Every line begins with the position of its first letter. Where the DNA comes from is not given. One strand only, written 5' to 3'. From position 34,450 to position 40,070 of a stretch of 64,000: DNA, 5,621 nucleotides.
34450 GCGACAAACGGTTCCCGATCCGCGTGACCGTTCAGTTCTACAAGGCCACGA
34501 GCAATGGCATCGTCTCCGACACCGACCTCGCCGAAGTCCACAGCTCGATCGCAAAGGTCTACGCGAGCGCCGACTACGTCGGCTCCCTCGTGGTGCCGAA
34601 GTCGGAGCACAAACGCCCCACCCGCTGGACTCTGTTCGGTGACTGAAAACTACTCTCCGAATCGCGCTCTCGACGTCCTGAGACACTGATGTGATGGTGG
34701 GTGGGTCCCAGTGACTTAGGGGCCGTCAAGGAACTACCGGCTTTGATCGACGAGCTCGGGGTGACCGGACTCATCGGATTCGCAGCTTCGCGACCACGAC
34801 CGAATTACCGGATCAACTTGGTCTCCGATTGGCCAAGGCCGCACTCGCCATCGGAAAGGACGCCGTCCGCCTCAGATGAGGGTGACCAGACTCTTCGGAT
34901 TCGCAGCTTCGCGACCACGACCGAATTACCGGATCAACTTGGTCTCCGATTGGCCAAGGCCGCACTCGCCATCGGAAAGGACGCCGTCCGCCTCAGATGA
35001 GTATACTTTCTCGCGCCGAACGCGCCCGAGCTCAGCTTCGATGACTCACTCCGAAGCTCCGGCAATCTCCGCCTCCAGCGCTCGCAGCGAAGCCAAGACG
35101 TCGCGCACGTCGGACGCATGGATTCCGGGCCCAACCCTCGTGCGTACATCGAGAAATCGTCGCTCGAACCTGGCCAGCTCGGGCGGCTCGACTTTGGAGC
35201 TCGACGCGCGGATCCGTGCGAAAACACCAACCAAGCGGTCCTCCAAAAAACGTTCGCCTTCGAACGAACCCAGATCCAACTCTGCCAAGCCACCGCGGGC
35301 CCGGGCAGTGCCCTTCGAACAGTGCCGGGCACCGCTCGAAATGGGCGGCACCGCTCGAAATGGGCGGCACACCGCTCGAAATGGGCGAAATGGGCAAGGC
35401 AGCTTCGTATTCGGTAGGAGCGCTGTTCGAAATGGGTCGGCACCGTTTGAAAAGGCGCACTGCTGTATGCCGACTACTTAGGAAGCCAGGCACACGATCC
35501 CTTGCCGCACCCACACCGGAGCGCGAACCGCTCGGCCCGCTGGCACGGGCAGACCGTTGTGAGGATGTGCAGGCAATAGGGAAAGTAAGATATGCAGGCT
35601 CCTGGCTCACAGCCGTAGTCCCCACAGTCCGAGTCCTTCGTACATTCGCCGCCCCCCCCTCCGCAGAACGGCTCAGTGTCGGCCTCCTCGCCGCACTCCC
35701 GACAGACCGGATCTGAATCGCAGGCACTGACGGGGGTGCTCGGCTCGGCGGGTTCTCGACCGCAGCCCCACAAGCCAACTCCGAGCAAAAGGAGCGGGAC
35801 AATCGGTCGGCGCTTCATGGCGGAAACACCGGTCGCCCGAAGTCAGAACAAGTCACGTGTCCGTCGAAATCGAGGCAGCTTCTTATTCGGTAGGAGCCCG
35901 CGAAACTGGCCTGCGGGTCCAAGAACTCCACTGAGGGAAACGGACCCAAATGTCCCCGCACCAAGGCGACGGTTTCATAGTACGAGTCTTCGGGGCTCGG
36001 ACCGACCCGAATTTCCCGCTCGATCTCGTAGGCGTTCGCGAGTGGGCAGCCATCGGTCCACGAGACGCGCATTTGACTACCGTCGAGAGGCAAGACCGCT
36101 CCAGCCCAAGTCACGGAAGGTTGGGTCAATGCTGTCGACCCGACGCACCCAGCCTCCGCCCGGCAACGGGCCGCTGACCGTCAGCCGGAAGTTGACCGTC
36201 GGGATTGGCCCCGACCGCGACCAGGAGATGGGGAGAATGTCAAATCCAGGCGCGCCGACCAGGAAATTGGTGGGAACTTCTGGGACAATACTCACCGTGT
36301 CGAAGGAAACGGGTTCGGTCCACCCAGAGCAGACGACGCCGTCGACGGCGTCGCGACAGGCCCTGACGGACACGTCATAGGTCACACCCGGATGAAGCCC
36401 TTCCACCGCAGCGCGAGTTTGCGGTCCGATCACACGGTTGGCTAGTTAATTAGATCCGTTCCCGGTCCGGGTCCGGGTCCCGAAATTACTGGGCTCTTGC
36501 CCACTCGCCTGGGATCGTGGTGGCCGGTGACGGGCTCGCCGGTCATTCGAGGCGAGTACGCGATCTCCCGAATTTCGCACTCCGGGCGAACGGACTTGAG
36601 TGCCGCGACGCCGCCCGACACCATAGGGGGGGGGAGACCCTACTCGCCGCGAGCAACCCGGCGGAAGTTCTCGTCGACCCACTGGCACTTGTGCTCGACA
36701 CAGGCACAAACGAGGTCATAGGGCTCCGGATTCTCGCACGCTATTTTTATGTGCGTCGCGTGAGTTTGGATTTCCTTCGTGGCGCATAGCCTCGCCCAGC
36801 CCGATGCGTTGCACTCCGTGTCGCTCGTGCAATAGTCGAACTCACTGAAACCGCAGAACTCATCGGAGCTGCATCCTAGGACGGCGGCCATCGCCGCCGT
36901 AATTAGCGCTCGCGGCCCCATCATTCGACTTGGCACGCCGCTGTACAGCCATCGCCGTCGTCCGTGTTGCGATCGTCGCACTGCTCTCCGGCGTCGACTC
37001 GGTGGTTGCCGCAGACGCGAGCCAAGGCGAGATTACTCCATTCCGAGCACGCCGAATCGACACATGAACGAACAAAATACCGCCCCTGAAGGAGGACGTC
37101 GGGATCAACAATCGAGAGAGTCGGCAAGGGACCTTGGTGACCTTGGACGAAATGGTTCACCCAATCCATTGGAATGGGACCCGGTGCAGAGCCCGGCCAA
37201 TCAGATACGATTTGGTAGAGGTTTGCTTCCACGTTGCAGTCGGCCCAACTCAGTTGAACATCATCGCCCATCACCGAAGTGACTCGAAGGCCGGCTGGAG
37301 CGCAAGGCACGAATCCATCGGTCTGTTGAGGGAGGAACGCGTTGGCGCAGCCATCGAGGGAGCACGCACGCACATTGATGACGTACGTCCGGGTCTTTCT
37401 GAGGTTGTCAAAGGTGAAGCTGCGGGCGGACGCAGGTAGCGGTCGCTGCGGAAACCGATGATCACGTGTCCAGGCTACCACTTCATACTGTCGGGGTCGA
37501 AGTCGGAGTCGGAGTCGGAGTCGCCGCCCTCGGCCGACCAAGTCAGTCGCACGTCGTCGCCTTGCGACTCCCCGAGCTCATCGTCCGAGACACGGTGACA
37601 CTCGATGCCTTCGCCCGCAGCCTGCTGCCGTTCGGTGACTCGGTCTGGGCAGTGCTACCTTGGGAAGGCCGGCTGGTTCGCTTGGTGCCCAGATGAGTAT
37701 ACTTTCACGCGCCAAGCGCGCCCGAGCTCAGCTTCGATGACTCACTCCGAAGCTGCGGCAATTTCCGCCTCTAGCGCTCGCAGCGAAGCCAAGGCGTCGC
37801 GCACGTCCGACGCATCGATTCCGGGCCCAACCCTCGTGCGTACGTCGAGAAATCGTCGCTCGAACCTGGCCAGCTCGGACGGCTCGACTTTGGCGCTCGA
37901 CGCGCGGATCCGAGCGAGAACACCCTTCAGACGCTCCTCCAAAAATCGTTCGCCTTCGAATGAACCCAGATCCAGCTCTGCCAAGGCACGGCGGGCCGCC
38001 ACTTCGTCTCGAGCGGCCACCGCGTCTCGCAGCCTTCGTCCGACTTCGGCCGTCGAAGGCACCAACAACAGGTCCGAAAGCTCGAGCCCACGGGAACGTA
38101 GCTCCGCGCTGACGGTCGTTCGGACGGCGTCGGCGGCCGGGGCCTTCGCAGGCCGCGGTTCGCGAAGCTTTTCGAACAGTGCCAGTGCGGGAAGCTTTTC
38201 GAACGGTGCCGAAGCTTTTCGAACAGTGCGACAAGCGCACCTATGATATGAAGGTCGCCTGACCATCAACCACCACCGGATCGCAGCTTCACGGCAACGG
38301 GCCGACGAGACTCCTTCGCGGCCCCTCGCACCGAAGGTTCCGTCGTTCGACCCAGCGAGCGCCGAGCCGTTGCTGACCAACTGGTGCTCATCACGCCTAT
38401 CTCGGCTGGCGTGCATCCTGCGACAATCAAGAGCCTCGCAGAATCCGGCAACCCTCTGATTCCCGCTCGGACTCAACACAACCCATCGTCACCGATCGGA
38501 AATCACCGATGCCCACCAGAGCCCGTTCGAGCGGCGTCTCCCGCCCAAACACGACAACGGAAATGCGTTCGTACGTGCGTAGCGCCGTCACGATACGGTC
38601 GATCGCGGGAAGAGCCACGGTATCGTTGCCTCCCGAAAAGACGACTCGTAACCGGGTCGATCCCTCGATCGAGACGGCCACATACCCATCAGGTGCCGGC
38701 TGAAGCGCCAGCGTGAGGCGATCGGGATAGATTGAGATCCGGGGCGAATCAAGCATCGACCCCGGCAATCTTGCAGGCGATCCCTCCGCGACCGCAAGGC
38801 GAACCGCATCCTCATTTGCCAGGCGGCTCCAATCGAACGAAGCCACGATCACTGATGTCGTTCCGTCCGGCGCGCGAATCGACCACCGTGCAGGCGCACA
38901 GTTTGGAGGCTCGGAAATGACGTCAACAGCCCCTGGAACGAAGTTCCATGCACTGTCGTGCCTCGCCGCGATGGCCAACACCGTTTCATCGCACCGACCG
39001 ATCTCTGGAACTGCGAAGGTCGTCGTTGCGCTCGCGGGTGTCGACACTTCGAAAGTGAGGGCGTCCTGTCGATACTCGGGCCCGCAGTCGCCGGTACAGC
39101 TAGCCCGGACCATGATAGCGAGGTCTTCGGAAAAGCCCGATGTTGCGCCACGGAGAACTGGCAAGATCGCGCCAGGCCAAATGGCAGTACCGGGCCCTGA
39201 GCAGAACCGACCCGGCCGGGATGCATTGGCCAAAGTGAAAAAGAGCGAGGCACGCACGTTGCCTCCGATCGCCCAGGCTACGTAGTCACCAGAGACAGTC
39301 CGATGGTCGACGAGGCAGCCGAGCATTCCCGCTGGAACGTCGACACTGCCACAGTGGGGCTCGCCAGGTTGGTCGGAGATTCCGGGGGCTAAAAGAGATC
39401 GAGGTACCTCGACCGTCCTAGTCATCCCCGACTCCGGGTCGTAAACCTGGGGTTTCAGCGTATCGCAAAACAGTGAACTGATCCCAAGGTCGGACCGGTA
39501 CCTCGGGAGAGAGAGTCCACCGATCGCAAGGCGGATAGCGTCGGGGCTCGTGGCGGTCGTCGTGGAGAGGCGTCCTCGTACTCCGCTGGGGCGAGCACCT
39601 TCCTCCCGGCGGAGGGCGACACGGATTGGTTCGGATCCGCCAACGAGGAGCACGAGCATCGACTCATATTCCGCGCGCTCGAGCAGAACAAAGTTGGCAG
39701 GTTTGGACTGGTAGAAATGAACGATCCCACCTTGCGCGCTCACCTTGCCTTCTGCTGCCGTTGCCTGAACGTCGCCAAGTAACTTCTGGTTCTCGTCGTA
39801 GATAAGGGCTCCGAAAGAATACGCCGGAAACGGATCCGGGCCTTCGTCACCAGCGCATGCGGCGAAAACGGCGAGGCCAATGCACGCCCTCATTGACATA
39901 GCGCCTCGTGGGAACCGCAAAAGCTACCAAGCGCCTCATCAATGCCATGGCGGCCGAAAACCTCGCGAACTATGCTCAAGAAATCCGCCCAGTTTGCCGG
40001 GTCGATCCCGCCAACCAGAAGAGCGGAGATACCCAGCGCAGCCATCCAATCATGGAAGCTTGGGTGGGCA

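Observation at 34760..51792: Integrase-free cassette array delimited by repeated 3' ends of a Ser/Thr kinase gene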

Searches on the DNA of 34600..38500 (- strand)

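Call 78: search_dna_similar(query=window:34600-38500:-, collection=phages, mode=distant, max_rows=5)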
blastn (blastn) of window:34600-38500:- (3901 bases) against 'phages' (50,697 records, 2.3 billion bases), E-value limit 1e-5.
No match.

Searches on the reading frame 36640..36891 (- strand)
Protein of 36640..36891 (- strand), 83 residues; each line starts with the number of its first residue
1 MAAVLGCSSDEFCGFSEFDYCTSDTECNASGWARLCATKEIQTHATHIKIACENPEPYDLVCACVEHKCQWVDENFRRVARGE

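Call 52: find_encoding_contigs(protein=window:36640-36891:-, flank=10000, max_places=10)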
Protein window:36640-36891:- (83 aa): 1 contig read that carries it; 1 place shown.
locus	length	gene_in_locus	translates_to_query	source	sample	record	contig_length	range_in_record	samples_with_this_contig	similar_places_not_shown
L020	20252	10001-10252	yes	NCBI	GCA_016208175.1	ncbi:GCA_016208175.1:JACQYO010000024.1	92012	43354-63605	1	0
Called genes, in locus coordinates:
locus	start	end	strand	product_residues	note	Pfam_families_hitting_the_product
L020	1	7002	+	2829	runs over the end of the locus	PF00801:PKD, PF18911:PKD_4, PF17803:Cadherin_4, PF17892:Cadherin_5, PF17963:Big_9 (weak), PF05345:He_PIG (weak), PF25020:TTR_TEN1-4, PF01436:NHL, +2 more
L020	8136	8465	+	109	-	-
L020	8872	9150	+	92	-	-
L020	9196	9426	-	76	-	-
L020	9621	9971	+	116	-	-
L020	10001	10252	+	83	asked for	-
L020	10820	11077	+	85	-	-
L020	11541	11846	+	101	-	-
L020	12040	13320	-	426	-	-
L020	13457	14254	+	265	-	-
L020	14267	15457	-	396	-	-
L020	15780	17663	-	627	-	PF00069:Pkinase, PF07714:PK_Tyr_Ser-Thr, PF01636:APH (faint)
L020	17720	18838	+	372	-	PF00155:Aminotran_1_2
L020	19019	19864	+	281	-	PF01171:ATP_bind_3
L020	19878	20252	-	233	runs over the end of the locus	-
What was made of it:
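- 36640..36981 (-): Cargo 2b: small Cys-rich lipoprotein 1. Called as an 83-aa gene in the sister MAG (call 52).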

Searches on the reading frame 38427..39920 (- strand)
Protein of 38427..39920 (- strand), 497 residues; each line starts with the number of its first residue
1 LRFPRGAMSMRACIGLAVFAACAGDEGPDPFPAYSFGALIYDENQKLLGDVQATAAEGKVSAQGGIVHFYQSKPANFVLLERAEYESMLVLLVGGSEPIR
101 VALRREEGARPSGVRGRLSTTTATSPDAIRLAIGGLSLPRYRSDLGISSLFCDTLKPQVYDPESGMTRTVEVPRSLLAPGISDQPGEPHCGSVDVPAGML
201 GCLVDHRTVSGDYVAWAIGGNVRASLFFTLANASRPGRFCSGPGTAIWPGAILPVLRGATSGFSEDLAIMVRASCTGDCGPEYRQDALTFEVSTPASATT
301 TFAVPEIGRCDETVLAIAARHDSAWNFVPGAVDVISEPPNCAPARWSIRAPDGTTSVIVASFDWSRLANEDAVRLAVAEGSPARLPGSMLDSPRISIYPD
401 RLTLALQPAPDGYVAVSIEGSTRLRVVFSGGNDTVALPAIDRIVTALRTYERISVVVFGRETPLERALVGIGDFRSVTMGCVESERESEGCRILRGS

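Call 9: search_protein_families(library=pfam, proteins=[window:38427-39920:-], max_evalue=0.01)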
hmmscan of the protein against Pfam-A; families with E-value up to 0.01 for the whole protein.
window:38427-39920:- (497 aa): 0 families

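Call 24: search_protein_families(library=ncbifam, proteins=[window:38427-39920:-], max_evalue=0.01)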
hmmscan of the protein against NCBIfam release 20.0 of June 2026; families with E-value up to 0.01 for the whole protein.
window:38427-39920:- (497 aa): 0 families
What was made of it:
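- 38427..39899 (-): Cargo 1b: 490-aa lipoprotein, presumed immunity partner. Its start overlaps the TLP stop (ATGA). No Pfam or NCBIfam hit (calls 9, 24).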

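Call 37: find_encoding_contigs(protein=window:38427-39899:-, flank=10000, max_places=10)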
Protein window:38427-39899:- (490 aa): no gene with exactly this product is on record in the collection.

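Call 56: find_homologous_proteins(query=window:38430-39899:-, max_evalue=0.001)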
Query window:38430-39899:-: 8000 candidates shared short words with the query, none scored E <= 0.001.
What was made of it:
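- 38427..39899 (-): No homologue in 5.8 billion proteins (call 56).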
